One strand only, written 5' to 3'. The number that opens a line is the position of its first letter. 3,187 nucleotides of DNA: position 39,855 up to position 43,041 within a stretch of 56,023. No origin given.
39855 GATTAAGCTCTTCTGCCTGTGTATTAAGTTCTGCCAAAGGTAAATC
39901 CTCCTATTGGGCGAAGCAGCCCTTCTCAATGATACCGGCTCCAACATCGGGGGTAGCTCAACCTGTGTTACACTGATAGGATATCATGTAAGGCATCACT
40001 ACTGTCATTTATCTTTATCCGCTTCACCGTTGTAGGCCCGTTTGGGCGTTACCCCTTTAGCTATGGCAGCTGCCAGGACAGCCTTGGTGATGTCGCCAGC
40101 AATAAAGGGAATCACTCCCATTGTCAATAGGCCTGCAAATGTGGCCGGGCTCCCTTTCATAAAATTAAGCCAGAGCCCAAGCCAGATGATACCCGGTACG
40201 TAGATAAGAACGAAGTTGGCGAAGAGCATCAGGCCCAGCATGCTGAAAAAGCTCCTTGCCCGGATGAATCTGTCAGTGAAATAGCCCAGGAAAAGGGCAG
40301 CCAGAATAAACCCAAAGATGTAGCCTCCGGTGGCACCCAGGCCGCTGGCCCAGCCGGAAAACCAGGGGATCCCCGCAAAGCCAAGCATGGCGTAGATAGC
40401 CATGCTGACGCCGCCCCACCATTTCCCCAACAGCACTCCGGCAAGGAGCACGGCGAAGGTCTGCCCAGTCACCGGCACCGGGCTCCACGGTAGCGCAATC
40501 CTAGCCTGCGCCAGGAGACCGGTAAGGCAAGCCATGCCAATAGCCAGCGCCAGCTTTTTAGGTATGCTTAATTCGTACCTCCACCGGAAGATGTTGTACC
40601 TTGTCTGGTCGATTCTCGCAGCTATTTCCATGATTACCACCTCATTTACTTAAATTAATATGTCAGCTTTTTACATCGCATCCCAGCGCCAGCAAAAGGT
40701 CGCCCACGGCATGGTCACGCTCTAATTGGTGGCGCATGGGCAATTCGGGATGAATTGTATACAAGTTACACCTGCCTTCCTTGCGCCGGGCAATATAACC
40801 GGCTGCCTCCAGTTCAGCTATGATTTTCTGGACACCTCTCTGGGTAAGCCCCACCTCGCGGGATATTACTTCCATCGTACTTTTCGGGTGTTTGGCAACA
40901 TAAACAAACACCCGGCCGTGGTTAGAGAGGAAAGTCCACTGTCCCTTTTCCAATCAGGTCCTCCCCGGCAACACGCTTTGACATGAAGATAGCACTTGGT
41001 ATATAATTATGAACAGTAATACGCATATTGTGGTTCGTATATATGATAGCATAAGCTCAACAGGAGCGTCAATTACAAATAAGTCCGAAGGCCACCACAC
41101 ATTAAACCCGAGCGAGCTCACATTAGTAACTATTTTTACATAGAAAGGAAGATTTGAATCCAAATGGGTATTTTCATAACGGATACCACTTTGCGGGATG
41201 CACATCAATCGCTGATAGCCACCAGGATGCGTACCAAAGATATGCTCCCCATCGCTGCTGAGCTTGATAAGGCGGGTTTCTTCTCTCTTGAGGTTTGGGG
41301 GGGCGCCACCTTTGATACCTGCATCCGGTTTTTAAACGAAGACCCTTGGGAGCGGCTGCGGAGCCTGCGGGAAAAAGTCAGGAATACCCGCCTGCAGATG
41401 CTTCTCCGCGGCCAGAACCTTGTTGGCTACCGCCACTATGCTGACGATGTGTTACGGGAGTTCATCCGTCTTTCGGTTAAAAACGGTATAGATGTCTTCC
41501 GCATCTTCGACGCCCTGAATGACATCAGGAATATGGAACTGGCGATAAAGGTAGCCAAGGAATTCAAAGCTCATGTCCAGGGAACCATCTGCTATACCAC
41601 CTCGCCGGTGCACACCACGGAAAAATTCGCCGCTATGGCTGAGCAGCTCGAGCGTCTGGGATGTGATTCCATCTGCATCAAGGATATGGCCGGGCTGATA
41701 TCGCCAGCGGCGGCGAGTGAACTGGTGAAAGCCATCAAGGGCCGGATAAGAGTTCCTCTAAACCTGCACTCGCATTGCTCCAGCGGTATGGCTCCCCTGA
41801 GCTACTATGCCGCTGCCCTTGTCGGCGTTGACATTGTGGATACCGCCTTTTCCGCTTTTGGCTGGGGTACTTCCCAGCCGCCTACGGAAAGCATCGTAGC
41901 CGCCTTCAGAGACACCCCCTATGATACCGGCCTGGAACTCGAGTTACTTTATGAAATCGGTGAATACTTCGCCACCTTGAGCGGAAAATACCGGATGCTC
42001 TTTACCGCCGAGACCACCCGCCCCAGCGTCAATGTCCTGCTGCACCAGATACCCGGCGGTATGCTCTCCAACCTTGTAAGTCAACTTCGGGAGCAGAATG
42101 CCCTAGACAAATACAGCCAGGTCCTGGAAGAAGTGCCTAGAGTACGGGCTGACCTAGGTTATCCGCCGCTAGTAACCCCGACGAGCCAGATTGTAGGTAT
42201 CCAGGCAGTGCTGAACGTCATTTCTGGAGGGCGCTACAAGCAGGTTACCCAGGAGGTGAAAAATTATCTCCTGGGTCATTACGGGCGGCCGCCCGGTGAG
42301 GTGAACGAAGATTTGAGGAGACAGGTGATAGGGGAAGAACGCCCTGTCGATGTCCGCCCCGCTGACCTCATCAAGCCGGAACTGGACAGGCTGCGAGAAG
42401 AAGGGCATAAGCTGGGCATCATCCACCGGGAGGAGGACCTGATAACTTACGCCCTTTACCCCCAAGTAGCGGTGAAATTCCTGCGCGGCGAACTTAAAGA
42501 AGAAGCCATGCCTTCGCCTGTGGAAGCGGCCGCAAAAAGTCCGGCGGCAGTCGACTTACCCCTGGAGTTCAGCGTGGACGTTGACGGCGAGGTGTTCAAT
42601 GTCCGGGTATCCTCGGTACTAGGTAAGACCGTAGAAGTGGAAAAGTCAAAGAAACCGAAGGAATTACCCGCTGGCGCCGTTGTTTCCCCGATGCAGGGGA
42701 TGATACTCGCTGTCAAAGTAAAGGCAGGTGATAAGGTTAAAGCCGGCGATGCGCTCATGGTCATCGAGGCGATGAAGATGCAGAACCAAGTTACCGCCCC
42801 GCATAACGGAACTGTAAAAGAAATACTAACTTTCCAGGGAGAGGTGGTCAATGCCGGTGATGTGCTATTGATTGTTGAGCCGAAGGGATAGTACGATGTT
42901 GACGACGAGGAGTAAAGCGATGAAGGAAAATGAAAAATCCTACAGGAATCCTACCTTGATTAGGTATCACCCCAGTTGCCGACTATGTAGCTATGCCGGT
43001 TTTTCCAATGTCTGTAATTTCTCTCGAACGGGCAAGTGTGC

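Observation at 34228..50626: A direct repeat of the 5' half of tRNA-Ser plus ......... arm-like repeats delimit a 16 kb segment; the polarity is unusual for tRNA-targeted integration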

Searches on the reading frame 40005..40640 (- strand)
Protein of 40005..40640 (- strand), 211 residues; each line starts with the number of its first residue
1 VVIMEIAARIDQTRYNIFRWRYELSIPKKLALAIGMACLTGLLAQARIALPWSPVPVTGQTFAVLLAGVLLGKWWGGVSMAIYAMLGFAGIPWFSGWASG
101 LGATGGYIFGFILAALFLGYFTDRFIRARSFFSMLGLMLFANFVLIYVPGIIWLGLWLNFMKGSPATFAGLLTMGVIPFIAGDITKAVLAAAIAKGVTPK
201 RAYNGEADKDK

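Call 7: search_protein_families(library=pfam, proteins=[window:40005-40640:-])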
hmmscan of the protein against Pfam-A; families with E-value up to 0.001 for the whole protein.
window:40005-40640:- (211 aa): 1 family
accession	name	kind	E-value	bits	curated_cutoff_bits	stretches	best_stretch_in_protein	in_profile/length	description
PF02632.19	BioY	-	2.9e-34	118.5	25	1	53-197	2-138/140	BioY family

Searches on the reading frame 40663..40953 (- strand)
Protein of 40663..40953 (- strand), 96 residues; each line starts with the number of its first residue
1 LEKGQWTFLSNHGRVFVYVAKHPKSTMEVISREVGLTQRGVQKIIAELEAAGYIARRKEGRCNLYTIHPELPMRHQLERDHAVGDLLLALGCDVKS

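Call 7: search_protein_families(library=pfam, proteins=[window:40663-40953:-])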
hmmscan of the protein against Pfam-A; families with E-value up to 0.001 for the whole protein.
window:40663-40953:- (96 aa): 4 families
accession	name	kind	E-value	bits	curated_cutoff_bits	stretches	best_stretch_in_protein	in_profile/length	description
PF12802.13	MarR_2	-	9.7e-08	32.5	27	1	12-59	7-55/61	MarR family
PF01978.25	TrmB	-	4.8e-06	26.8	25.6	1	14-66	12-63/68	Sugar-specific transcriptional regulator TrmB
PF13412.12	HTH_24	-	2.3e-05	24.3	21.9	1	19-54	12-47/48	Winged helix-turn-helix DNA-binding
PF13730.12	HTH_36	-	0.00036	20.7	25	1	26-54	27-55/55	Helix-turn-helix domain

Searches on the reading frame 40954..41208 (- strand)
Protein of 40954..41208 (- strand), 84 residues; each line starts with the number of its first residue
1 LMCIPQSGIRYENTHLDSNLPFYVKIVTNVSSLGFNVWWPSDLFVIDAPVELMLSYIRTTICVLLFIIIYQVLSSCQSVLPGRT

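Call 7: search_protein_families(library=pfam, proteins=[window:40954-41208:-])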
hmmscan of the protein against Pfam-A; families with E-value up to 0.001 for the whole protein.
window:40954-41208:- (84 aa): 0 families

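Call 39: search_protein_families(library=pfam, proteins=[window:40954-41208:-], max_evalue=0.01)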
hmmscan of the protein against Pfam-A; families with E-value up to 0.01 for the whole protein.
window:40954-41208:- (84 aa): 0 families

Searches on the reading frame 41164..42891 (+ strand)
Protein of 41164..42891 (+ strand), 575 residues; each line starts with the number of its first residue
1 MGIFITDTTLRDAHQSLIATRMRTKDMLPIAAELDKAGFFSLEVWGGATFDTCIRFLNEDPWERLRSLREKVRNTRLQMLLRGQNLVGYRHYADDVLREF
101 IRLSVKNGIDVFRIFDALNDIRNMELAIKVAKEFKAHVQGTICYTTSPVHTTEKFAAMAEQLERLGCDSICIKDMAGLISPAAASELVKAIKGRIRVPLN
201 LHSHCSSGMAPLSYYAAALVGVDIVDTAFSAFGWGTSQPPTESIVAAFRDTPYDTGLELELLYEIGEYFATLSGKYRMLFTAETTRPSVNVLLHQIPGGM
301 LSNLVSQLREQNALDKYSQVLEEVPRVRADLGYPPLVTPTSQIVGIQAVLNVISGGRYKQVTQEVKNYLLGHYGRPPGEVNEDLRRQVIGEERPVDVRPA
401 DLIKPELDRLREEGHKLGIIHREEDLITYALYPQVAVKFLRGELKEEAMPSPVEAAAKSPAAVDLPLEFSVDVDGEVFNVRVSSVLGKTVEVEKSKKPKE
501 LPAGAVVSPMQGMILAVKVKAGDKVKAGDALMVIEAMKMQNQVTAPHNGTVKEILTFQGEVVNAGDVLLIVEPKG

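Call 7: search_protein_families(library=pfam, proteins=[window:41164-42891:+])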
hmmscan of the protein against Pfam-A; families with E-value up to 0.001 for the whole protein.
window:41164-42891:+ (575 aa): 7 families
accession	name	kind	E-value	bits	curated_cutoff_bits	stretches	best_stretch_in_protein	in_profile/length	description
PF02436.23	PYC_OADA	-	2.1e-56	191.3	27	1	291-479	1-198/201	Conserved carboxylase domain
PF00364.28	Biotin_lipoyl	-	1.3e-19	70.2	22.1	1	506-570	3-72/73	Biotin-requiring enzyme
PF00682.25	HMGL-like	-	9.2e-18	65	29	1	5-266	4-257/260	HMGL-like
PF13533.13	Biotin_lipoyl_2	-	5.1e-09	36.2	29.8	1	508-535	5-32/32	Biotin-lipoyl like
PF13437.12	HlyD_3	-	2.5e-07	31.8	22.2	0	543-574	2-33/106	HlyD family secretion protein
PF16576.10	HlyD_D23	-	2.6e-05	24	30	0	492-537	99-142/214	Barrel-sandwich domain of CusB or HlyD membrane-fusion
PF05896.17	NQRA_N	-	3.8e-05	24.3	25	1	507-554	32-78/94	NqrA N-terminal barrel-sandwich hybrid domain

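Call 27: find_related_loci(query=window:41164-42891:+, collection=genome_contigs, flank=10000)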
Query window:41164-42891:+ (575 aa) in genome_contigs; peptide patterns used: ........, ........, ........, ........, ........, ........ (x = any residue, [..] = any of these).
600 stretches matched a pattern (row limit reached: there are more); 598 encode a relative of the query (tblastn E <= 1e-3); the best 80 are kept; 80 distinct loci.
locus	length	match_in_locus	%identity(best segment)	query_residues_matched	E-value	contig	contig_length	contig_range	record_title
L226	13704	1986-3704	57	1-572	0e+0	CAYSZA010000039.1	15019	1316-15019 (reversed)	MAG TPA_asm: uncultured Methanosarcinales archaeon isolate binchicken_co158_63 genome assembly, contig: NODE_3450_length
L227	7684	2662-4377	58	1-572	0e+0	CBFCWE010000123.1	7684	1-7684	MAG TPA_asm: uncultured Methanosarcina sp. isolate ERR13917544_concoct_37 genome assembly, contig: ERZ26802894.2216, who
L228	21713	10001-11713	58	3-572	0e+0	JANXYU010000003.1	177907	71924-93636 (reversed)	MAG: Actinobacteria bacterium isolate GL140_3_metabat_86 GL140_3_k141_622127, whole genome shotgun sequence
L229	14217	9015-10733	57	1-572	0e+0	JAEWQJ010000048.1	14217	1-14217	MAG: Methanobacteriota archaeon isolate OH_SBrB_19 k127_231191, whole genome shotgun sequence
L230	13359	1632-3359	57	1-572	0e+0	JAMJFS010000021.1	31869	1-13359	MAG: Methanosarcinaceae archaeon isolate B4-05 NODE_21_length_31869_cov_28.648299, whole genome shotgun sequence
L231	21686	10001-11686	57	5-572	0e+0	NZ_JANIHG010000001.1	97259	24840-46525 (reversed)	MAG: Methanothrix sp. isolate LCB019-064 scaffold_134_c1, whole genome shotgun sequence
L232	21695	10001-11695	57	5-572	0e+0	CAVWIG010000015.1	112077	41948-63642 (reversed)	MAG: Methanotrichaceae archaeon isolate MFD01476.bin.3.39 genome assembly, contig: contig_24738, whole genome shotgun se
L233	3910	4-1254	74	155-572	0e+0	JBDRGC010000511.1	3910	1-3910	MAG: Chloroflexota bacterium isolate MEGAHIT-group-1.410 k141_1730372, whole genome shotgun sequence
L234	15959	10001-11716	56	3-572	0e+0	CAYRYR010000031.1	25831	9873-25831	MAG TPA_asm: uncultured Methanoregulaceae archaeon isolate SRP178699_co1_595 genome assembly, contig: NODE_2128_length_2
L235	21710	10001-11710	56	3-572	0e+0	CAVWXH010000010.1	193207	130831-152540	MAG: uncultured Methanomicrobiales archaeon isolate MFD00905.bin.1.137 genome assembly, contig: contig_28725, whole geno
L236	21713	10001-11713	55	3-572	0e+0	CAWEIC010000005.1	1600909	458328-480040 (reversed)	MAG: uncultured Methanomicrobiales archaeon isolate MFD01476.bin.2.83 genome assembly, contig: contig_8379, whole genome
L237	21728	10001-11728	56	5-572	0e+0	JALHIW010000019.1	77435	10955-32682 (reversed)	MAG: Methanomicrobiaceae archaeon isolate 7-NCT_009 scaffold_425, whole genome shotgun sequence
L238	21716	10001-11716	55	5-572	0e+0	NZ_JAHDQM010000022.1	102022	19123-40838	MAG: Methanoculleus sp. isolate SM3-B2 k141_13595, whole genome shotgun sequence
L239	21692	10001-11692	56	5-572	0e+0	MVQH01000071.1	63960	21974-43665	MAG: Methanosaeta sp. PtaB.Bin018 A4E44_contig000071, whole genome shotgun sequence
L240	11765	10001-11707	56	5-572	0e+0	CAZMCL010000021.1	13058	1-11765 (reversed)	MAG TPA_asm: uncultured Methanoregula sp. isolate SRP178699_co3_38 genome assembly, contig: NODE_2721_length_13058_cov_4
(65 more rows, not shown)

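Call 80: find_homologous_proteins(query=window:41164-42891:+, max_evalue=1e-80)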
Query window:41164-42891:+ (575 aa): 8000 proteins with E <= 1e-80 among 8000 candidates; the best 120 are listed.
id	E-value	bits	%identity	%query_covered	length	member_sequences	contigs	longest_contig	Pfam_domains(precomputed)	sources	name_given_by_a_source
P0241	0.0e+0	1148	87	100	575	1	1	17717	PF25973.1,PF05896.18,PF25984.1,PF00682.26,PF00364.29,PF02436.24,PF25919.1,PF25917.1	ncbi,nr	ncbi:MAG: sodium-extruding oxaloacetate decarboxylase subunit alpha [Chloroflexi bacterium]|nr:sodiu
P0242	0.0e+0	1146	88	100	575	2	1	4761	PF25973.1,PF25984.1,PF00682.26,PF00364.29,PF02436.24,PF25917.1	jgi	jgi:pyruvate carboxylase subunit B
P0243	0.0e+0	1142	87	100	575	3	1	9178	PF25973.1,PF00682.26,PF00364.29,PF02436.24,PF25917.1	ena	-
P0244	0.0e+0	1141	88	100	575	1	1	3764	PF25973.1,PF25984.1,PF00682.26,PF00364.29,PF02436.24,PF25917.1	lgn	-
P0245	0.0e+0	1134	86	100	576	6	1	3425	PF25973.1,PF00682.26,PF00364.29,PF02436.24,PF25917.1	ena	-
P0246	0.0e+0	1132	86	100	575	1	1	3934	PF25973.1,PF25984.1,PF00682.26,PF00364.29,PF02436.24,PF25917.1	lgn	-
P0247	0.0e+0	1131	87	100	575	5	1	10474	PF25973.1,PF00682.26,PF00364.29,PF02436.24,PF25917.1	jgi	jgi:pyruvate carboxylase subunit B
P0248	0.0e+0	1131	86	100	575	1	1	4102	PF25973.1,PF00682.26,PF00364.29,PF02436.24,PF25917.1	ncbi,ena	-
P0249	0.0e+0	1129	85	100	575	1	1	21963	PF25973.1,PF00682.26,PF00364.29,PF02436.24,PF25917.1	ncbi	ncbi:sodium-extruding oxaloacetate decarboxylase subunit alpha [Chloroflexota bacterium]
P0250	0.0e+0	1126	86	100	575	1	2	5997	PF25973.1,PF00682.26,PF00364.29,PF02436.24,PF25917.1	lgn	-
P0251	0.0e+0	1122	85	100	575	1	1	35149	PF25973.1,PF25984.1,PF00682.26,PF00364.29,PF02436.24,PF25917.1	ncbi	ncbi:sodium-extruding oxaloacetate decarboxylase subunit alpha [Chloroflexota bacterium]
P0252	0.0e+0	1120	85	100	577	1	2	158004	PF25973.1,PF25984.1,PF00682.26,PF00364.29,PF02436.24,PF25917.1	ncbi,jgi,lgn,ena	-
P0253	0.0e+0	1114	88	96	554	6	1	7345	PF25973.1,PF00682.26,PF00364.29,PF02436.24,PF25917.1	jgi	jgi:pyruvate carboxylase subunit B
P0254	0.0e+0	1113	84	99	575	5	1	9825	PF25973.1,PF00682.26,PF00364.29,PF02436.24,PF25917.1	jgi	jgi:pyruvate carboxylase subunit B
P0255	0.0e+0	1107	83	100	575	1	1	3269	PF25973.1,PF00682.26,PF00364.29,PF02436.24,PF25917.1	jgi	-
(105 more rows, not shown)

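Call 81: find_encoding_contigs(protein=P0241, flank=10000, max_places=2)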
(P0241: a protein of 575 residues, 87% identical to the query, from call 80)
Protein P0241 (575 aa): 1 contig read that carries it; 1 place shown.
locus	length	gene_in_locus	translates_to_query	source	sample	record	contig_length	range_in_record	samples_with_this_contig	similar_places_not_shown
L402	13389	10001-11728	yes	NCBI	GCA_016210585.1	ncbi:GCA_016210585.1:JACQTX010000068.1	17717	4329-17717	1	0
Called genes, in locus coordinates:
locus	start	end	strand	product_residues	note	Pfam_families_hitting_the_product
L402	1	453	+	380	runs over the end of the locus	PF00091:Tubulin, PF12327:FtsZ_C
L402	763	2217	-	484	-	PF13173:AAA_14, PF13635:DUF4143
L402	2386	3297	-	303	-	PF01545:Cation_efflux, PF16916:ZT_dimer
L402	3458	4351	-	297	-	PF02355:SecD_SecF_C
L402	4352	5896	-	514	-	PF21760:SecD_1st, PF22599:SecDF_P1_head, PF02355:SecD_SecF_C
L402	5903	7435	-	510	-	PF01743:PolyA_pol, PF12627:PolyA_pol_RNAbd, PF01966:HD, PF13735:tRNA_NucTran2_2 (weak)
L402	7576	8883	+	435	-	PF01595:CNNM, PF00571:CBS (weak), PF03471:CorC_HlyC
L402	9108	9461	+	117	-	-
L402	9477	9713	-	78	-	-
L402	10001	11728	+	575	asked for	PF00682:HMGL-like, PF02436:PYC_OADA, PF25984:BSH_YknX (faint), PF25919:BSH_CusB (faint), PF05896:NQRA_N (faint), PF00364:Biotin_lipoyl, PF25917:BSH_RND, PF25973:BSH_CzcB (faint)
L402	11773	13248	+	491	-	PF00289:Biotin_carb_N, PF02786:CPSase_L_D2, PF07478:Dala_Dala_lig_C, PF02785:Biotin_carb_C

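Call 82: find_encoding_contigs(protein=P0252, flank=10000, max_places=2)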
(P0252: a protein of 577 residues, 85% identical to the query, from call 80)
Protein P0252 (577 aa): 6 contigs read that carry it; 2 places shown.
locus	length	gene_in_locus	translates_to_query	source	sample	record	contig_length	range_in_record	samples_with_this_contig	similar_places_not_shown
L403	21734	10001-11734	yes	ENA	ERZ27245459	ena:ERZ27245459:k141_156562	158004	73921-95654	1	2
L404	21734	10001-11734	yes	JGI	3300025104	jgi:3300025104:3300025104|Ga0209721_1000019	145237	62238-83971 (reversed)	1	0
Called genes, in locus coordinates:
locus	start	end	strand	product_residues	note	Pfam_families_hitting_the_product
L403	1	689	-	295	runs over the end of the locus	PF02653:BPD_transp_2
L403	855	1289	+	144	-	PF13673:Acetyltransf_10, PF00583:Acetyltransf_1, PF23209:IDM1_C (weak), PF13508:Acetyltransf_7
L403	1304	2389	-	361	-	PF01008:IF-2B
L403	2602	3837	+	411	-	PF00682:HMGL-like, PF22617:HCS_D2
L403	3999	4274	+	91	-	-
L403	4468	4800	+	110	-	PF12728:HTH_17 (weak), PF00376:MerR (faint)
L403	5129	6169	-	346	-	PF13183:Fer4_8 (weak), PF02754:CCG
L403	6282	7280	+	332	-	PF01926:MMR_HSR1, PF02421:FeoB_N (weak), PF02824:TGS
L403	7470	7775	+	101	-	PF13451:zf_Tbcl, PF23477:zf_Tbcl_2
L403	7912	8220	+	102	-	PF00076:RRM_1, PF13893:RRM_5 (weak)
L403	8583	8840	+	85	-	PF04193:PQ-loop, PF03083:MtN3_slv (weak)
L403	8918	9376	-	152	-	PF13527:Acetyltransf_9 (weak), PF00583:Acetyltransf_1, PF13673:Acetyltransf_10, PF13508:Acetyltransf_7, PF08445:FR47 (weak)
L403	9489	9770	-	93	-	PF01978:TrmB (weak), PF12802:MarR_2, PF13412:HTH_24 (weak)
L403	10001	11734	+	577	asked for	PF00682:HMGL-like, PF02436:PYC_OADA, PF25984:BSH_YknX (faint), PF25917:BSH_RND (weak), PF25973:BSH_CzcB (faint), PF00364:Biotin_lipoyl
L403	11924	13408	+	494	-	PF00289:Biotin_carb_N, PF02222:ATP-grasp (weak), PF02786:CPSase_L_D2, PF07478:Dala_Dala_lig_C, PF02785:Biotin_carb_C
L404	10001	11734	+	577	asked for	PF00682:HMGL-like, PF02436:PYC_OADA, PF25984:BSH_YknX (faint), PF25917:BSH_RND (weak), PF25973:BSH_CzcB (faint), PF00364:Biotin_lipoyl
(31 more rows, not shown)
